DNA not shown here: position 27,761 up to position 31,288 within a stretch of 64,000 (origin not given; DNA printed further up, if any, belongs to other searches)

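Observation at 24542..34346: Three tandem, deeply diverged ~1050-1090 aa VPS10/BNR propeller proteins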

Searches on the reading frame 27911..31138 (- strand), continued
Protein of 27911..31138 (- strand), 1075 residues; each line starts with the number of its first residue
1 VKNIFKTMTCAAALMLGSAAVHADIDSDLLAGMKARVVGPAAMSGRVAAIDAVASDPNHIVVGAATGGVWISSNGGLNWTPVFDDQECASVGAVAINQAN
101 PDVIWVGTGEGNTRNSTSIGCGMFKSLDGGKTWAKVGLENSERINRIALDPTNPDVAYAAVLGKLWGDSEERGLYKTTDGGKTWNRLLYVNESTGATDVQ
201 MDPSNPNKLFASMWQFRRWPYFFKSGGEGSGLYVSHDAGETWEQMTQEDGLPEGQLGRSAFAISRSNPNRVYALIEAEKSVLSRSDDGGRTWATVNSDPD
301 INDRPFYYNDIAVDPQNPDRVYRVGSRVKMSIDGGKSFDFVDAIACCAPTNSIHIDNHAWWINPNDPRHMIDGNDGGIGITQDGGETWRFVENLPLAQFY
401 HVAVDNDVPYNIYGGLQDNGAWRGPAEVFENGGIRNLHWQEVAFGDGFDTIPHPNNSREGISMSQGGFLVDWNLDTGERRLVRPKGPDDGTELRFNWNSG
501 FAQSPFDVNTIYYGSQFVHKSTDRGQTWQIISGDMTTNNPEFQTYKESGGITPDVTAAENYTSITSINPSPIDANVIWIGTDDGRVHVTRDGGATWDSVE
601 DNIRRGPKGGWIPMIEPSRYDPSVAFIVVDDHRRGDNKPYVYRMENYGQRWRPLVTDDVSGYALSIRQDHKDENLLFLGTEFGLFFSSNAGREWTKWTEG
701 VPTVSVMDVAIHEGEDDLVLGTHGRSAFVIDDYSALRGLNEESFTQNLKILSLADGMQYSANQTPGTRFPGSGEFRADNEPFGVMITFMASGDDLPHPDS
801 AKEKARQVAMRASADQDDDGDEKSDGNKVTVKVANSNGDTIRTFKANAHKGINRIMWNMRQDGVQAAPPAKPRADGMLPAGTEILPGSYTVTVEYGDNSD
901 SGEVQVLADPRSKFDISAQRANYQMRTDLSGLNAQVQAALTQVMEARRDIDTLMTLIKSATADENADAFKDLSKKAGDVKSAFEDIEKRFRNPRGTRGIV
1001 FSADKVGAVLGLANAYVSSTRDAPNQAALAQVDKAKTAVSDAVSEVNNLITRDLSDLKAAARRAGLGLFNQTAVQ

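Call 105: list_cluster_members(proteins=[P0337, P0372, P0365, P0378, P0364, P0375, P0351])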
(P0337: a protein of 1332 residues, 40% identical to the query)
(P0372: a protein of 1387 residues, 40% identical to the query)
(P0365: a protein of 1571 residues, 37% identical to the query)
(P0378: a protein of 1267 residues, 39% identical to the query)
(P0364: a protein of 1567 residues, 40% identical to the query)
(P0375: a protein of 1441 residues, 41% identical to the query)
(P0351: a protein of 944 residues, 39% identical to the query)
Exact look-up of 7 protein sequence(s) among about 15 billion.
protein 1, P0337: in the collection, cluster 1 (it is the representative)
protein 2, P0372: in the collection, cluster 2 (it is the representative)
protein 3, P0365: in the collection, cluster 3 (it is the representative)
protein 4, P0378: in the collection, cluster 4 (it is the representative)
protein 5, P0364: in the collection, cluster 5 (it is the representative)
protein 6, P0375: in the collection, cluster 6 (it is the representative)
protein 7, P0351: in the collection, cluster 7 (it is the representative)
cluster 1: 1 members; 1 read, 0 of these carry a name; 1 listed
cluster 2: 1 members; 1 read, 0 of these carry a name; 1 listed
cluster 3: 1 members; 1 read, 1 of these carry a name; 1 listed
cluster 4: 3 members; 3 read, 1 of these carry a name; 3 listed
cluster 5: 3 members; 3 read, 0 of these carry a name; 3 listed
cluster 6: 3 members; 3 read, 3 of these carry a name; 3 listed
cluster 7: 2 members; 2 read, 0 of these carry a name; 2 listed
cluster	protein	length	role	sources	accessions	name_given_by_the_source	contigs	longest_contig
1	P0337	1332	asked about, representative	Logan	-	-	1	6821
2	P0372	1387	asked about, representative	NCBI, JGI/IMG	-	-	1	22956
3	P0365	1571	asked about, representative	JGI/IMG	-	carboxypeptidase C (cathepsin A)/photosystem II stability/assembly factor-like ...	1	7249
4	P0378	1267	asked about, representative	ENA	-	-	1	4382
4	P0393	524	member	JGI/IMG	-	hypothetical protein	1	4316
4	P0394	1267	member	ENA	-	-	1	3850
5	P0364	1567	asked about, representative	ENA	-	-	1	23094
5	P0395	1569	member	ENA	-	-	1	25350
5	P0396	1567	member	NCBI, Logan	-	-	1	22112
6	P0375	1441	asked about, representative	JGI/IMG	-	photosystem II stability/assembly factor-like uncharacterized protein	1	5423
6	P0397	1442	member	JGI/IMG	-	photosystem II stability/assembly factor-like uncharacterized protein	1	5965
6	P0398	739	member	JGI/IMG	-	hypothetical protein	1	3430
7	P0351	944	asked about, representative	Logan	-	-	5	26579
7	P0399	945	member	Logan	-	-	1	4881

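Call 106: find_encoding_contigs(protein=P0372, flank=5000, max_places=1)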
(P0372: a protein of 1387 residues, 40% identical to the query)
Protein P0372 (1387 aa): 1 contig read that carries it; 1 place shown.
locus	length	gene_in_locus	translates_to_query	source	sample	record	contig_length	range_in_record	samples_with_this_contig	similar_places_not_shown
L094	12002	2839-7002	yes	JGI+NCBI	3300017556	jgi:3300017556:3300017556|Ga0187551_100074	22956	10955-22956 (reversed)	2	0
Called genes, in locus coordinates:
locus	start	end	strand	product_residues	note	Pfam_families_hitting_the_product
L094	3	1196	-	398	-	?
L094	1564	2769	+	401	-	PF00070:Pyr_redox (faint), PF01266:DAO (faint), PF13738:Pyr_redox_3 (faint), PF07992:Pyr_redox_2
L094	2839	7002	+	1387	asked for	PF03575:Peptidase_S51, PF14870:PSII_BNR (faint), PF02012:BNR (faint), PF25852:DUF6242_C (faint), PF15899:BNR_6 (faint), PF15902:Sortilin-Vps10, PF13088:BNR_2 (faint), PF15902:Sortilin-Vps10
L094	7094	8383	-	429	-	PF00083:Sugar_tr, PF07690:MFS_1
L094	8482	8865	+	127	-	-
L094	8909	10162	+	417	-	-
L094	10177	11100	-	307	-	PF02163:Peptidase_M50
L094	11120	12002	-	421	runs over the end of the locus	-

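Call 107: find_encoding_contigs(protein=P0396, flank=5000, max_places=1)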
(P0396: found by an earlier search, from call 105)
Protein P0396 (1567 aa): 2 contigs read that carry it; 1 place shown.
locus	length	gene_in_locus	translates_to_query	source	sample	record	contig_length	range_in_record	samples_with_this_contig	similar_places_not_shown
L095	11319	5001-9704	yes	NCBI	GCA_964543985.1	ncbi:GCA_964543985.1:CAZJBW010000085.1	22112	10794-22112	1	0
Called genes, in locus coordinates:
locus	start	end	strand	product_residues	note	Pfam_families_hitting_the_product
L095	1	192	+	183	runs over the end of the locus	-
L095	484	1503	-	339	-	PF00316:FBPase, PF18913:FBPase_C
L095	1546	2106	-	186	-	PF00696:AA_kinase (weak)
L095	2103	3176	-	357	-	PF01968:Hydantoinase_A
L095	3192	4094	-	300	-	PF01370:Epimerase, PF08338:DUF1731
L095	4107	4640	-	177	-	PF03929:PepSY_TM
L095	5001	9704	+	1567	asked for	PF02012:BNR (faint), PF15902:Sortilin-Vps10, PF13180:PDZ_2, PF17820:PDZ_6, PF15902:Sortilin-Vps10 (weak)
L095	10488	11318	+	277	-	?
